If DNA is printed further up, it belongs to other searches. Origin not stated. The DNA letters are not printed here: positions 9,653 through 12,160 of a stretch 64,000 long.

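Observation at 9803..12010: Single polypeptide combining a cytoplasmic-loop 4Fe-4S ferredoxin motif, about five TM helices and a periplasmic PQQ-like beta-propeller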

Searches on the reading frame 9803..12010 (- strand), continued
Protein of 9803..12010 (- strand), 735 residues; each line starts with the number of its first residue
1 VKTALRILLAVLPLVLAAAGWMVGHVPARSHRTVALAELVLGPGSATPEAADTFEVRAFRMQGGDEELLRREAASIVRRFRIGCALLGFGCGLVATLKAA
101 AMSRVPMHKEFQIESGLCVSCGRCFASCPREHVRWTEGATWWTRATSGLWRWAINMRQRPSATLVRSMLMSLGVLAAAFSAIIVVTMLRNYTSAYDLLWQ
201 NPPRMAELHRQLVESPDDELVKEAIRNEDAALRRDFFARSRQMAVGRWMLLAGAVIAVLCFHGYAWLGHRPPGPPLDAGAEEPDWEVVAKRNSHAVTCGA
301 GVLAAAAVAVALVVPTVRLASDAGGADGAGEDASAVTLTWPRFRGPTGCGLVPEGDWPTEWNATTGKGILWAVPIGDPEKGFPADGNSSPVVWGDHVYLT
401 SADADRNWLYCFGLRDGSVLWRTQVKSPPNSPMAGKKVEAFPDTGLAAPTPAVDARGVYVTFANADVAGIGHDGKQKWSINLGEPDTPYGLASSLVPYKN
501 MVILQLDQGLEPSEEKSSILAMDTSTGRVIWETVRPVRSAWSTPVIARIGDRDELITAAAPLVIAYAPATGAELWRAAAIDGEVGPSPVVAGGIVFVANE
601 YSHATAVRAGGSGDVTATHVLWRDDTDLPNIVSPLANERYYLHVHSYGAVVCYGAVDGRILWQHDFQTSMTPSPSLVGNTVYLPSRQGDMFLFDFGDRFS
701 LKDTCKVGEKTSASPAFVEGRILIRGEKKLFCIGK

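Call 27: find_encoding_contigs(protein=P0038, flank=10000, max_places=2)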
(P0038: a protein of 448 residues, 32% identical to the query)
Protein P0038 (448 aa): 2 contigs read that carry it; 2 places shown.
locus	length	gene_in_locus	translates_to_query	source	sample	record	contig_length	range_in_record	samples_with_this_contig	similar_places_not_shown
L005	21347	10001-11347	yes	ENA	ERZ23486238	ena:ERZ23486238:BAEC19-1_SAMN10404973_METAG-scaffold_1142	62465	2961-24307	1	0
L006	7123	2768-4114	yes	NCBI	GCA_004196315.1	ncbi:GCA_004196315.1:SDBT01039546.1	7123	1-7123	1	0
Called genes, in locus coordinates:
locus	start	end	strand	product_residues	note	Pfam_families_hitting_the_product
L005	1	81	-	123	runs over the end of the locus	-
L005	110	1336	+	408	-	-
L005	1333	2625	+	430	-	PF13579:Glyco_trans_4_4 (weak), PF13439:Glyco_transf_4, PF20706:GT4-conflict, PF00534:Glycos_transf_1, PF13692:Glyco_trans_1_4, PF13524:Glyco_trans_1_2 (weak)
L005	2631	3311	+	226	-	PF00005:ABC_tran, PF02463:SMC_N (faint), PF13304:AAA_21 (faint)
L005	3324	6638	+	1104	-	PF12704:MacB_PCD, PF02687:FtsX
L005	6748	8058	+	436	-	PF01011:PQQ (faint), PF13360:PQQ_2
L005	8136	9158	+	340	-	PF01436:NHL (faint)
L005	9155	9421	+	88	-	-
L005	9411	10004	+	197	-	PF12838:Fer4_7 (faint), PF00037:Fer4 (faint), PF12797:Fer4_2 (faint), PF14697:Fer4_21 (faint), PF12837:Fer4_6 (weak)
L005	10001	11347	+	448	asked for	PF12837:Fer4_6 (faint), PF13187:Fer4_9 (faint), PF13484:Fer4_16 (faint), PF25160:LdpA_Fe-S-bd (faint), PF12801:Fer4_5, PF12801:Fer4_5, PF12838:Fer4_7 (weak), PF00037:Fer4, +2 more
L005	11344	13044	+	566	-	PF01011:PQQ (faint), PF13360:PQQ_2, PF13570:Beta-prop_ACSF4 (weak), PF13360:PQQ_2 (weak)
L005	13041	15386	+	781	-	PF01257:2Fe-2S_thioredx, PF01512:Complex1_51K, PF10589:NADH_4Fe-4S, PF12838:Fer4_7, PF13187:Fer4_9 (weak), PF13237:Fer4_10 (weak), PF14697:Fer4_21, PF00037:Fer4, +2 more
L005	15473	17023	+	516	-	PF13510:Fer2_4, PF14691:Fer4_20, PF07992:Pyr_redox_2 (faint), PF13450:NAD_binding_8 (weak)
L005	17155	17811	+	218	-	PF08534:Redoxin, PF00578:AhpC-TSA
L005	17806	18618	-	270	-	PF01578:Cytochrom_C_asm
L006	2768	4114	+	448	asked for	PF12837:Fer4_6 (faint), PF13187:Fer4_9 (faint), PF13484:Fer4_16 (faint), PF25160:LdpA_Fe-S-bd (faint), PF12801:Fer4_5, PF12801:Fer4_5, PF12838:Fer4_7 (weak), PF00037:Fer4, +2 more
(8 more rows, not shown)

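Call 28: find_encoding_contigs(protein=P0015, flank=10000, max_places=2)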
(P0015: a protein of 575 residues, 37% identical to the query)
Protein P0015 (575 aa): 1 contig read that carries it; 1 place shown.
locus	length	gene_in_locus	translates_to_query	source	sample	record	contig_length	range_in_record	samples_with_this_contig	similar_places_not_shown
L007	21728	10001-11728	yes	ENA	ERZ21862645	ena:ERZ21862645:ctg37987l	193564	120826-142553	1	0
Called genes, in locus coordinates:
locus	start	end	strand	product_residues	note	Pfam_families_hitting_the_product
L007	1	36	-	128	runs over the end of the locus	PF01850:PIN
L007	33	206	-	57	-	-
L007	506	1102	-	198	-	-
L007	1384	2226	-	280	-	PF12686:DUF3800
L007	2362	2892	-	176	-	-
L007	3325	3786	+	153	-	PF12697:Abhydrolase_6 (weak)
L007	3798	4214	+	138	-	PF11225:DUF3024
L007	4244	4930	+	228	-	PF10056:DUF2293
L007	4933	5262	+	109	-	PF04993:TfoX_N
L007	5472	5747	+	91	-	-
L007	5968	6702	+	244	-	-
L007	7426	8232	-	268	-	-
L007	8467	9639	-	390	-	PF10282:Lactonase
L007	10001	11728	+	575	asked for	PF01011:PQQ (faint), PF13360:PQQ_2, PF13570:Beta-prop_ACSF4 (faint), PF13360:PQQ_2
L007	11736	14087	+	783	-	PF01257:2Fe-2S_thioredx, PF01512:Complex1_51K, PF10589:NADH_4Fe-4S, PF00037:Fer4 (weak), PF12838:Fer4_7 (weak), PF14697:Fer4_21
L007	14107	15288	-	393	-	PF00657:Lipase_GDSL, PF13472:Lipase_GDSL_2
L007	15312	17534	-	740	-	PF12951:PATR (weak)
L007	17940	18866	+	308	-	PF13365:Trypsin_2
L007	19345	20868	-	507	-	-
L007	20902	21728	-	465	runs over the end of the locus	-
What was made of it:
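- One locus, L007, has a 3-TM propeller protein plus a fused NuoEF without NapH or NapG nearby (call 28).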

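Call 30: predict_structure(alignment_id=A1)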
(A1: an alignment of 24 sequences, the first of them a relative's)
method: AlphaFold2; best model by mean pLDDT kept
length: 1018 residues; sequences in the alignment: 24
mean_pLDDT: 73.3   pTM: 0.49
mean pLDDT of the five models: 73.3, 71.1, 70.4, 69.5, 68.9
residues with pLDDT >= 90: 213; 70-90: 462; 50-70: 177; < 50: 166
segments of 3 or more residues with pLDDT < 50: 1-4, 11-48, 255-268, 275-287, 396-422, 425-434, 476-480, 552-567, 591-618
pLDDT, mean of each block of 10 residues (from residue 1): 48 42 30 32 46 80 89 75 83 73 66 61 78 84 77 62 67 79 70 64 65 74 73 79 77 48 47 44 45 80 90 84 86 89 77 85 88 84 80 49 29 39 46 46 73 78 78 52 75 81 78 71 71 77 76 36 45 55 54 36 29 38 70 54 75 85 91 89 90 95 94 78 74 86 91 94 85 80 89 85 90 91 85 90 93 95 78 91 89 94 85 84 90 94 92 85 91 92 81 88 90 88
secondary structure, 60 per line:
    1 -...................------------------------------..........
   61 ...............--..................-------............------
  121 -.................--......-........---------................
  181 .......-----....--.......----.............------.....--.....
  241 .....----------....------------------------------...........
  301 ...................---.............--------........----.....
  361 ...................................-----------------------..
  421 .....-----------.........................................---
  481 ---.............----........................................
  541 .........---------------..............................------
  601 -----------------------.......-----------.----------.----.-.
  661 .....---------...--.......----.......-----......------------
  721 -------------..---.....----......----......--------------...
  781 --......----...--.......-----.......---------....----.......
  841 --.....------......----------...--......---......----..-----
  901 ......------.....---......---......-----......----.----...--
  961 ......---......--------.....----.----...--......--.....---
elements in order (helices of 4 or more, strands of 3 or more residues): H2-20 H51-75 H78-95 H103-114 H122-138 H141-146 H148-155 H165-187 H193-196 H199-205 H210-222 H229-233 H236-245 H256-259 H290-319 H323-335 H344-351 H356-395 H419-425 H437-477 H484-496 H501-549 H565-594 H624-630 E660-665 E675-677 E680-686 E691-697 E703-708 E739-743 E748-753 E758-763 E778-780 E783-788 E798-804 E810-816 E826-829 E834-840 E843-847 E854-859 E870-872 E875-880 E884-889 E901-906 E913-917 E921-926 E930-935 E941-946 E956-958 E961-966 E970-975 E984-988 E998-1000 E1003-1008 E1011-1015

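Call 33: search_solved_structures(query=P0032, max_evalue=1)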
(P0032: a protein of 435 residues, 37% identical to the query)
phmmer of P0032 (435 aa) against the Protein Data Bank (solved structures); distinct sequences matched with E-value up to 1: 78 (the best 60 are shown).
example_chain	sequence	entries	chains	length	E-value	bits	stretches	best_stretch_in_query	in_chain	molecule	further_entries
7zm7_I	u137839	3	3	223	4.1e-05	25.5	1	247-285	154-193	Oxidoreductase-like protein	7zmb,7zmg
7p61_I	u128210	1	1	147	0.00041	22.2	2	239-281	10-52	NADH-quinone oxidoreductase subunit I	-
7p7k_I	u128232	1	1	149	0.00043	22.2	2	239-281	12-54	NADH-quinone oxidoreductase subunit I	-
7p69_I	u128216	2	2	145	0.00043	22.2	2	239-281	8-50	NADH-quinone oxidoreductase subunit I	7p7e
7p62_I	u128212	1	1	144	0.00045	22.1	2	239-281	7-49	NADH-quinone oxidoreductase subunit I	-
8qby_I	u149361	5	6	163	0.00046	22.1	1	245-283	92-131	NADH-quinone oxidoreductase subunit I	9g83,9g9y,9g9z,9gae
8iuf_S8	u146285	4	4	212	0.00056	21.8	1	247-281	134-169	NDUFS8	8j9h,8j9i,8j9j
7awt_I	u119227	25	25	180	0.0006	21.7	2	236-281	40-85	NADH-quinone oxidoreductase subunit I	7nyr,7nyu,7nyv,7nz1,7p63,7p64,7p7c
9iho_I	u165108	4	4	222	0.00073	21.4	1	250-285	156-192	NUIM (TYKY) subunit of mitochondrial NADH:ubiquinone oxidoreductase (Complex I)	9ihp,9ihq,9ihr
7arc_I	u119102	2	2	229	0.00078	21.3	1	242-283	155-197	TYKY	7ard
9f5x_G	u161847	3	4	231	0.00089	21.1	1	245-283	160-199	NADH:ubiquinone oxidoreductase subunit 8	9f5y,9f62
7ar7_I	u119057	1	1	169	0.0011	20.8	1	245-279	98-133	NADH dehydrogenase [ubiquinone] iron-sulfur protein 8-A, mitochondrial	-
7b0n_I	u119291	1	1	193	0.0011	20.8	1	249-285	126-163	Subunit NUIM of protein NADH:Ubiquinone Oxidoreductase (Complex I)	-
7v2c_B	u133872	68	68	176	0.0015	20.4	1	247-279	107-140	NADH dehydrogenase [ubiquinone] iron-sulfur protein 8, mitochondrial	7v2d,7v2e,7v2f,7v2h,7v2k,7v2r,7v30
7tgh_S8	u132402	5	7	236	0.0015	20.4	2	251-286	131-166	NADH-ubiquinone oxidoreductase 1, chain, putative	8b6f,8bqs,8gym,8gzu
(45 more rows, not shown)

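Call 36: fold_search(model_id=the predicted structure, library=pdb)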
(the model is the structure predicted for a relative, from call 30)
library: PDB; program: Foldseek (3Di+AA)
matches with E <= 10: 1342; with E <= 0.001: 1122
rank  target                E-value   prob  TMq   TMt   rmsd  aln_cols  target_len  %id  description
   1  7tt2_B                6.3e-18  1.00  0.28  0.75   6.2       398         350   17  BamABCDE bound to substrate EspP class 3 (released 2022-03-30)
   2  3prw                  1.4e-17  1.00  0.28  0.75   4.2       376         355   18  Crystal structure of the lipoprotein BamB (released 2011-01-19)
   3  8orr                  1.8e-17  1.00  0.28  0.75   4.7       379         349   20  Outer membrane protein assembly factor BamB from Klebsiella pneumoniae (released 2024-04-24)
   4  9mgf_B                1.1e-16  1.00  0.28  0.71   4.5       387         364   16  beta-barrel assembly machine from Escherichia coli in a middle state of substrate assembly (released 2025-12-17)
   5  4hdj                  1.4e-16  1.00  0.26  0.67   6.0       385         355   16  Crystal Structure of BamB from Pseudomonas aeruginosa (released 2013-04-24)
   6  3q7m                  1.5e-16  1.00  0.28  0.77   4.1       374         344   18  The crystal structure of BamB from the BAM complex in spacegroup I222 (released 2011-02-09)
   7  3q54                  1.7e-16  1.00  0.28  0.75   4.1       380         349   18  Crystal structure of Escherichia coli BamB (released 2012-05-09)
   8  3q7o                  1.8e-16  1.00  0.28  0.73   4.3       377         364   18  The crystal structure of BamB from the BAM complex in spacegroup P213 (released 2011-02-09)
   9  8bvq_B                2.1e-16  1.00  0.28  0.71   4.9       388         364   18  E. coli BAM complex (BamABCDE) bound to darobactin B (released 2023-05-24)
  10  8qp5_B                2.7e-16  1.00  0.28  0.73   4.4       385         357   18  Release Complex: BAM bound EspP (SurA released) (released 2024-09-25)
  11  1kv9                  4.1e-16  1.00  0.30  0.44   7.1       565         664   12  Structure at 1.9 A Resolution of a Quinohemoprotein Alcohol Dehydrogenase from Pseudomonas putida HK5 (released 2002-07-10)
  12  9a3d_MODEL_1_A        4.6e-16  1.00  0.28  0.68  11.3       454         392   17  Model of E. coli BamB by in-cell photo-crosslinking MS and deep learning (released 2023-02-24)
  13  9cnw_B                5.0e-16  1.00  0.27  0.75   4.6       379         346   17  CryoEM structure of the APO-BAM complex in DDM detergent (released 2024-12-25)
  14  8adg_B                6.4e-16  1.00  0.28  0.74   4.6       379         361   18  Cryo-EM structure of Darobactin 22 bound BAM complex (released 2023-01-11)
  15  7tt1_B                6.7e-16  1.00  0.28  0.75   4.4       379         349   17  BamABCDE bound to substrate EspP class 4 (released 2022-03-30)
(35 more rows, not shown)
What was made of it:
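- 9806..10993 (-): 8-bladed BamB-like propeller (aa 340-735), starting at WPRFRGP. The fused homologue's propeller matches BamB with TM-score 0.75 (normalised to BamB) and 17-20% identity (call 36).
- PQQ alcohol dehydrogenases and tetrathionate hydrolase appear among the fold matches (call 36). The domain has the size of BamB (about 396 aa) and BamB is its best structural match (call 36).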

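Call 40: find_related_loci(query=A3, collection=genome_contigs, flank=10000)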
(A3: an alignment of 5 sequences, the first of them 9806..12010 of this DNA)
Query A3 (735 aa) in genome_contigs; peptide patterns used: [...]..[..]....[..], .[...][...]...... (x = any residue, [..] = any of these).
599 stretches matched a pattern (row limit reached: there are more); 525 encode a relative of the query (tblastn E <= 1e-3); the best 80 are kept; 80 distinct loci.
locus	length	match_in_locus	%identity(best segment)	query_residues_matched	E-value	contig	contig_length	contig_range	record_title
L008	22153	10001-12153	43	20-735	9e-133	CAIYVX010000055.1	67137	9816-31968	MAG: uncultured Planctomycetia bacterium isolate AlinenLipids_bin-6114 genome assembly, contig: bin-6114:055/116, whole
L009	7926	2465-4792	33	2-735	5e-129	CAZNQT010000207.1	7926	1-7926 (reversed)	MAG TPA_asm: uncultured Pirellulales bacterium isolate SRP323688_co1_253 genome assembly, contig: NODE_13204_length_7926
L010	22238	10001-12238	36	5-735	3e-126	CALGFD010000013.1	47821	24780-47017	MAG TPA_asm: uncultured Planctomycetales bacterium isolate SRR3330210_bin.11_CONCOCT_v1.1_MAG genome assembly, contig: E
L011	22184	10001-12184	35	2-735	1e-125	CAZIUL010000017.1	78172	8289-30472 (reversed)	MAG TPA_asm: uncultured Phycisphaerales bacterium isolate SRP077602_co1_433 genome assembly, contig: NODE_686_length_781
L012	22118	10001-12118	34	18-735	4e-124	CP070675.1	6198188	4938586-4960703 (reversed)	MAG: Phycisphaerales bacterium isolate bin71 chromosome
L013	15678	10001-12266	37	2-735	3e-123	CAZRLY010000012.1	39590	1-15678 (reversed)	MAG TPA_asm: uncultured bacterium isolate binchicken_co97_140 genome assembly, contig: NODE_3957_length_39590_cov_6.8822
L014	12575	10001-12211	35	31-734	1e-119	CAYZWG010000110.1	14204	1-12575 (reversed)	MAG TPA_asm: uncultured Planctomycetaceae bacterium isolate SRP216583_co1_137 genome assembly, contig: NODE_3814_length_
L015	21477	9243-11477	33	2-735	9e-117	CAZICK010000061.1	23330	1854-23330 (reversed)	MAG TPA_asm: uncultured Pirellulales bacterium isolate binchicken_co234_319 genome assembly, contig: NODE_1041_length_23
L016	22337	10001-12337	33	13-735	7e-116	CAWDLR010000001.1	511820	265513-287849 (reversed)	MAG: uncultured Planctomycetaceae bacterium isolate MFD04492.bin.1.203 genome assembly, contig: contig_1227, whole genom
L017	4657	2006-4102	33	19-733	2e-116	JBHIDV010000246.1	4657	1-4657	MAG: Sedimentisphaerales bacterium isolate b3.sp3_bin.2 NODE_8548_length_4657_cov_5.860061, whole genome shotgun sequenc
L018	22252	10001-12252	40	20-733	1e-114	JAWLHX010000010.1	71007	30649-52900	MAG: Phycisphaerae bacterium isolate 30dZY2.bin.88 NODE_627_length_71007_cov_6.844235, whole genome shotgun sequence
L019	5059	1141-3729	38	28-733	1e-114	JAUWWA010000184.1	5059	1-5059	MAG: Pirellulales bacterium isolate CSMAG_2646 CSMAG_2646_k127_3715198_length_5059_cov_11.9789, whole genome shotgun seq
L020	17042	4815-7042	36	2-735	2e-114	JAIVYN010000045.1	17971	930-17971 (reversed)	MAG: Candidatus Aegiribacteria sp. isolate SFP3_RS_05_5 NODE_662_length_17971_cov_5.739576, whole genome shotgun sequenc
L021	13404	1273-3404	37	19-735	2e-112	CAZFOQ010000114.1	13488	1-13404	MAG TPA_asm: uncultured Pirellulales bacterium isolate SRP068000_co1_345 genome assembly, contig: NODE_7739_length_13488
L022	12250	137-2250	36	20-734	2e-112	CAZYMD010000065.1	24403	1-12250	MAG TPA_asm: uncultured Pirellulales bacterium isolate SRP178699_co2_445 genome assembly, contig: NODE_1237_length_24403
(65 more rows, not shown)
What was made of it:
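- Tried and rejected: A 5-sequence alignment worked (call 40).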
